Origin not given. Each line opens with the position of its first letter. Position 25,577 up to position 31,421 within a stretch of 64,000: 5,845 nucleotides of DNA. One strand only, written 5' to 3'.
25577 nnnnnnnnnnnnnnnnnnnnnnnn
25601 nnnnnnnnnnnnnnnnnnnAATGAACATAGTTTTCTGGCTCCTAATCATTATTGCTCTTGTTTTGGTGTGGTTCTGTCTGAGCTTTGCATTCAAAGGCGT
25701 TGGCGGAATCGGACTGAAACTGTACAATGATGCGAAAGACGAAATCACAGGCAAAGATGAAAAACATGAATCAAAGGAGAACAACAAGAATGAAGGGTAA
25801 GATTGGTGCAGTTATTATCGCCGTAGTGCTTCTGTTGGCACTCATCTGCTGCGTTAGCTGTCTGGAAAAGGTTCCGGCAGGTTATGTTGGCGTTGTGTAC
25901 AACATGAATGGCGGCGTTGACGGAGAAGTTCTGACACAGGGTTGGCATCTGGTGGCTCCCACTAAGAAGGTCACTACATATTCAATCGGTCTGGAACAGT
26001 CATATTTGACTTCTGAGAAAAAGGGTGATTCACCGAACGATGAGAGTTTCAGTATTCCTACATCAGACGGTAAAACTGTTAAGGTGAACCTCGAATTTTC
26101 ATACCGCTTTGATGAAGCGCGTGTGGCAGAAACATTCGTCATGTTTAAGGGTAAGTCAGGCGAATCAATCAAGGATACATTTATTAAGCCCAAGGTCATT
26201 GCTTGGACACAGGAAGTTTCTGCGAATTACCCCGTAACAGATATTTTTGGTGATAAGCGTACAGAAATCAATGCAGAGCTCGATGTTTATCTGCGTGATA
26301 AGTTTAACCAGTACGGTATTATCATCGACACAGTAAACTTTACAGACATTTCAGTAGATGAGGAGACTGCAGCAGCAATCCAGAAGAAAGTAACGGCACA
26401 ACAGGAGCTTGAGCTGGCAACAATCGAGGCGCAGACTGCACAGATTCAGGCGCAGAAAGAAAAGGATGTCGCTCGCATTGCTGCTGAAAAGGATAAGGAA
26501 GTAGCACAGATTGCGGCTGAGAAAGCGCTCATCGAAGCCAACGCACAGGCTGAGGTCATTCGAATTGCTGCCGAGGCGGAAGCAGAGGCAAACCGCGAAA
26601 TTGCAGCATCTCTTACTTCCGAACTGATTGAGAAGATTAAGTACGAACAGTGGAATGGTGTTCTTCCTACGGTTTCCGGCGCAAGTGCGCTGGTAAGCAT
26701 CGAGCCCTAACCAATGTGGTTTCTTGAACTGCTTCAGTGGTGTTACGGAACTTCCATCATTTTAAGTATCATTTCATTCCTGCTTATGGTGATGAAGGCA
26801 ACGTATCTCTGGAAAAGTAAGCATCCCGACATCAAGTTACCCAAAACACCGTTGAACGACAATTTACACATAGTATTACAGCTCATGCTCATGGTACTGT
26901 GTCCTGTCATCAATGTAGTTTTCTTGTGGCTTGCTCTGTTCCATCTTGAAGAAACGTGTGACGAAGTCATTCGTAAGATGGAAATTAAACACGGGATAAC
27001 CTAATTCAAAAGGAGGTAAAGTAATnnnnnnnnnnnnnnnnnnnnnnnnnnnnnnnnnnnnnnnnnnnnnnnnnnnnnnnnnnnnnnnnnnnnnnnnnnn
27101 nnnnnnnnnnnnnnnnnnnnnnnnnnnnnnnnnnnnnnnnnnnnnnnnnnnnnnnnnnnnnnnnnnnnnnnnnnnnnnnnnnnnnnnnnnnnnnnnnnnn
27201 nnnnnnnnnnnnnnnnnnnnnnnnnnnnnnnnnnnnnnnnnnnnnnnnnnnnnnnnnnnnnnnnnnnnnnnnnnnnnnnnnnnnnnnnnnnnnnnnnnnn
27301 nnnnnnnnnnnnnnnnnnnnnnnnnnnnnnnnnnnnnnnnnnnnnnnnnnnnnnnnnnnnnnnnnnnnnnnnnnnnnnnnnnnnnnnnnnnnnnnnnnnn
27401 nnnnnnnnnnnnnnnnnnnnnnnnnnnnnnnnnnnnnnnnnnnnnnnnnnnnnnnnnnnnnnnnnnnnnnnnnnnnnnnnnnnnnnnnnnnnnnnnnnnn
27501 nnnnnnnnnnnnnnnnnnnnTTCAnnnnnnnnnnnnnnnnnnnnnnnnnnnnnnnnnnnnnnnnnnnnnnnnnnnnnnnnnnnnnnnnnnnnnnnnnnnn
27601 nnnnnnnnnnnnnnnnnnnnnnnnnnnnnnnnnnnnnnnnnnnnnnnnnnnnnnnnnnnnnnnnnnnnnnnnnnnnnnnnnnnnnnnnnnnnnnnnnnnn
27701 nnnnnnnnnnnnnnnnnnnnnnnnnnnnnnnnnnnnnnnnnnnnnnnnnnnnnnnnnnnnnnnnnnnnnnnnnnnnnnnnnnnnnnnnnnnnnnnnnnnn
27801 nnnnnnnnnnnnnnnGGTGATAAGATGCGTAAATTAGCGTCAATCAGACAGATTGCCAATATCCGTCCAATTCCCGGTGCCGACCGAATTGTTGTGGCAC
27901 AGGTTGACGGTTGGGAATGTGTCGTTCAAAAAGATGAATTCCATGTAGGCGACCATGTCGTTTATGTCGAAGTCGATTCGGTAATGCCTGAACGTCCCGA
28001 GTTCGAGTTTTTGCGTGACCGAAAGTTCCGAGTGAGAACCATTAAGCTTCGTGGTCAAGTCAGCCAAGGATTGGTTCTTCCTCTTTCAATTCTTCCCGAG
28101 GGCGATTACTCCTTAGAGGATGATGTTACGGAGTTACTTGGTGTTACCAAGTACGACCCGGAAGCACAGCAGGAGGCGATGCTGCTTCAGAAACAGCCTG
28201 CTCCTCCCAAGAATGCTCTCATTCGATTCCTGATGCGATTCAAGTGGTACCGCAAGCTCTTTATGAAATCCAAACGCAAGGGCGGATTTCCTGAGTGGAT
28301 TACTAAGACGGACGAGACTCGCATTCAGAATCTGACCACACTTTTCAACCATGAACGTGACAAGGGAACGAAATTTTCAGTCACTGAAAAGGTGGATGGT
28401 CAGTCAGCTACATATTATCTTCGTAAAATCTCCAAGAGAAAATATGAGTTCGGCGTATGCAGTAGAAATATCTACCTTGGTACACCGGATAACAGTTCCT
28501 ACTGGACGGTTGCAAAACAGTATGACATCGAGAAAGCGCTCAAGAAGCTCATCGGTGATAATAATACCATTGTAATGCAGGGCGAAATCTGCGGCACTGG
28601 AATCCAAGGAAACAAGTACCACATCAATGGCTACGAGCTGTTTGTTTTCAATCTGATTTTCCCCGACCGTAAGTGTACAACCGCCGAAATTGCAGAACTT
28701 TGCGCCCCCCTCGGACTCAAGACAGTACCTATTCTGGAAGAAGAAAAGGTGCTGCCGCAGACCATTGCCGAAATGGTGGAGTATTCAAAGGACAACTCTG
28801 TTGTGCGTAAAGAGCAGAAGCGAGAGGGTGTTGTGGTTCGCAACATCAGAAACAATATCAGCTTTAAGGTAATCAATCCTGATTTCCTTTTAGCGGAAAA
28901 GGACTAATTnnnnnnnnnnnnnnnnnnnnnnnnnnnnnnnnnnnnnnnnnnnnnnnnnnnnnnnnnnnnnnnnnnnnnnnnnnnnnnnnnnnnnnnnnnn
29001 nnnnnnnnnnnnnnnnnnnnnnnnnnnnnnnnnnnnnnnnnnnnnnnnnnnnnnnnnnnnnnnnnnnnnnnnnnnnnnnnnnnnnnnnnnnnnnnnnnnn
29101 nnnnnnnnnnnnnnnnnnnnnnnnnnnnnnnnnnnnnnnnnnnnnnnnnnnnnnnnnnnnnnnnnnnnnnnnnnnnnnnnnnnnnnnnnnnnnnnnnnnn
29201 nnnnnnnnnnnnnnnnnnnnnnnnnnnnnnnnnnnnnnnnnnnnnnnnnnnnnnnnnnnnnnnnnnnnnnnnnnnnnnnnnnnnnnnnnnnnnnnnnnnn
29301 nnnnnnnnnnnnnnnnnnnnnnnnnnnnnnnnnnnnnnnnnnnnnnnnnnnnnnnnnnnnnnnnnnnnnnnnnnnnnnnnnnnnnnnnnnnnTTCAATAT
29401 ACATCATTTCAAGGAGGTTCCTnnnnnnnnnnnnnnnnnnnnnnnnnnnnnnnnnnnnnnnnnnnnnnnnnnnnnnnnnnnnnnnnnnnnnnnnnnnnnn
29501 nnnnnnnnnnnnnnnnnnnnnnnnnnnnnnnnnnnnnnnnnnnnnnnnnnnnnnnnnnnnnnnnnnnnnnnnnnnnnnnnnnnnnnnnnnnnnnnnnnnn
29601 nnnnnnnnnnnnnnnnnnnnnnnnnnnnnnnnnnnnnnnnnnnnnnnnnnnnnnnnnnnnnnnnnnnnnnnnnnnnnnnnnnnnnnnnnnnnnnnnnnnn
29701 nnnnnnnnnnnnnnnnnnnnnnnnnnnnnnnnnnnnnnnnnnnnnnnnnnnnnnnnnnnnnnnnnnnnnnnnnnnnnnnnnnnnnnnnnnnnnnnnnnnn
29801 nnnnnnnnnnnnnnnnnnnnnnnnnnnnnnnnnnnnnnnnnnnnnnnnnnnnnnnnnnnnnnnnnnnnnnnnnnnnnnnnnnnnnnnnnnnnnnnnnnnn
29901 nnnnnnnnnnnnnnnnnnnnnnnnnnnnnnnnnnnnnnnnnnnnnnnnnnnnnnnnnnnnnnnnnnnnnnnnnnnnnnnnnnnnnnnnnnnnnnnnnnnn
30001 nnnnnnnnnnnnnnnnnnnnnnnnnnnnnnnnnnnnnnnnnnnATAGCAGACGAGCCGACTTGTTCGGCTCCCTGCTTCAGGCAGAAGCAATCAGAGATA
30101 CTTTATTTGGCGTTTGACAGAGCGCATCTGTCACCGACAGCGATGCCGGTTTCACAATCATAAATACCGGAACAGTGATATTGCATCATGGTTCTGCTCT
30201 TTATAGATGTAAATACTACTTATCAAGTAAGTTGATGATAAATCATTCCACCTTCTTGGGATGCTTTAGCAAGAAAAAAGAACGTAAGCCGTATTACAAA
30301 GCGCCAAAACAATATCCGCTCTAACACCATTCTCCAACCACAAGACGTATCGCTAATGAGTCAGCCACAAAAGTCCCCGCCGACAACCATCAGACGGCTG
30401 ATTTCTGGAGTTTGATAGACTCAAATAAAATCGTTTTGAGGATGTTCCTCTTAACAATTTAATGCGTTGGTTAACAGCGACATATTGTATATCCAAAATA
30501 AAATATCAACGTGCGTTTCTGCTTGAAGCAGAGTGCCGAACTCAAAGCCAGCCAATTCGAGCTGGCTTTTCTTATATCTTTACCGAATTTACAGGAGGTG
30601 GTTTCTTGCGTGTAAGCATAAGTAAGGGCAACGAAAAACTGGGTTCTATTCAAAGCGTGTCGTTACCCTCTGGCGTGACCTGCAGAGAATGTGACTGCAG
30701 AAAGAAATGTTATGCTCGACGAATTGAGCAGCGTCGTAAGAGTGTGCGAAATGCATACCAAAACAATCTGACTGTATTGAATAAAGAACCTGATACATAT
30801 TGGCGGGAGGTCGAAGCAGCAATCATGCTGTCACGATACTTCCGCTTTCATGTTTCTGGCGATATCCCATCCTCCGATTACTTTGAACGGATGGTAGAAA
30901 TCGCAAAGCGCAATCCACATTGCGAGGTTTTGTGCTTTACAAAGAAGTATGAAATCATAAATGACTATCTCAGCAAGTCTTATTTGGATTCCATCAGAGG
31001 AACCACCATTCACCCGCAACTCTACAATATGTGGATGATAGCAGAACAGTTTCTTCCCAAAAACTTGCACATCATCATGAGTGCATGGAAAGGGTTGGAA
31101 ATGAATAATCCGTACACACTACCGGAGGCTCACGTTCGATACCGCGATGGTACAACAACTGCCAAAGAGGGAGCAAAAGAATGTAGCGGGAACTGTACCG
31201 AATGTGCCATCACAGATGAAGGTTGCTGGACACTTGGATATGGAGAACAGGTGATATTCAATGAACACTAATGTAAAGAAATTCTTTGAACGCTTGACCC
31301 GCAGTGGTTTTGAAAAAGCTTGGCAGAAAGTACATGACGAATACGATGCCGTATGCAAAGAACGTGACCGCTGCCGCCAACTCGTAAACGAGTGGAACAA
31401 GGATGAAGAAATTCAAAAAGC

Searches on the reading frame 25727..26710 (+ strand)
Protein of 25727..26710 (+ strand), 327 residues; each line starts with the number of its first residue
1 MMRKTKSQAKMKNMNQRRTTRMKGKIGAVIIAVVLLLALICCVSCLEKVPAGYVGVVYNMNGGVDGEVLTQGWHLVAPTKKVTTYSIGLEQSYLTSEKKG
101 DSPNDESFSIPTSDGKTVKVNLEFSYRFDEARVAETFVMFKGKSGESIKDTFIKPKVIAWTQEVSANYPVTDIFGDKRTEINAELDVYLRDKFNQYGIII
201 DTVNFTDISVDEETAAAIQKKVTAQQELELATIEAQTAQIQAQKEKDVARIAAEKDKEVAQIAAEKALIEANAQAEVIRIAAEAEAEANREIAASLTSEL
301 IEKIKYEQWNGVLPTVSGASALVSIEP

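Call 20: search_protein_families(library=pfam, proteins=[window:25727-26710:+], max_evalue=0.001)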
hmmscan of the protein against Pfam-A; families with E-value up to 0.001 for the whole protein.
window:25727-26710:+ (327 aa): 1 family
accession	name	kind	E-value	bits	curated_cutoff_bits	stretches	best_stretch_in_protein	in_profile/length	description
PF01145.31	Band_7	-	4.6e-27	95.6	23.6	1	48-245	2-175/176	SPFH domain / Band 7 family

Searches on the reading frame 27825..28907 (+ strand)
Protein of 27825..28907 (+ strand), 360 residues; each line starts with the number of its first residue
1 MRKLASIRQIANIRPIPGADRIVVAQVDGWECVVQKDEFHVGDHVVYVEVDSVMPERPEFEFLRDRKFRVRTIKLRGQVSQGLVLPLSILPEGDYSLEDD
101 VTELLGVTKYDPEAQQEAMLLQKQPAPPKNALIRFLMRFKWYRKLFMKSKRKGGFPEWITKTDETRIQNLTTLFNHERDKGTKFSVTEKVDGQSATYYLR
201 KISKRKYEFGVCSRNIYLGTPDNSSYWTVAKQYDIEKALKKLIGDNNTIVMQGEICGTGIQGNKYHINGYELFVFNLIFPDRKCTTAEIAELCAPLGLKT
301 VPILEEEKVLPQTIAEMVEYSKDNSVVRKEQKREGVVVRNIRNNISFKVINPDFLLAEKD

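Call 20: search_protein_families(library=pfam, proteins=[window:27825-28907:+], max_evalue=0.001)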
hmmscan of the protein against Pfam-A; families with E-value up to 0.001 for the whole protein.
window:27825-28907:+ (360 aa): 2 families
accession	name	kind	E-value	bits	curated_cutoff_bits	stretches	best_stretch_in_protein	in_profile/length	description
PF21189.3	PHA02142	-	1.7e-33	115.4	27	1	4-87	1-92/92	PHA02142 OB-fold domain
PF09414.15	RNA_ligase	-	3e-23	83.3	27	1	183-350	2-171/171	RNA ligase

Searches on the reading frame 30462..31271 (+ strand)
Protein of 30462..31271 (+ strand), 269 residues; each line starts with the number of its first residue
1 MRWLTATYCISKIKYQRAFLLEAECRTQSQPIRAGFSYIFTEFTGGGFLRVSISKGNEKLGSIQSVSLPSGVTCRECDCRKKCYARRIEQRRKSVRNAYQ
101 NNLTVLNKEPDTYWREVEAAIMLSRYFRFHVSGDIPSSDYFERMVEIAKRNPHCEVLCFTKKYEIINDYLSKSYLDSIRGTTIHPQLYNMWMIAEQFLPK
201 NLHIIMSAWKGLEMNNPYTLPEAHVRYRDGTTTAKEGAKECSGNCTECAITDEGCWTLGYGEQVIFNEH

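Call 20: search_protein_families(library=pfam, proteins=[window:30462-31271:+], max_evalue=0.001)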
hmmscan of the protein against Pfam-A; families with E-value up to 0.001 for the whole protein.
window:30462-31271:+ (269 aa): 1 family
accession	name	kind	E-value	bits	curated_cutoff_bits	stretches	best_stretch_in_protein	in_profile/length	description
PF17338.8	GP88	-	3.5e-21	76.5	24.4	1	59-170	19-145/230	Gene product 88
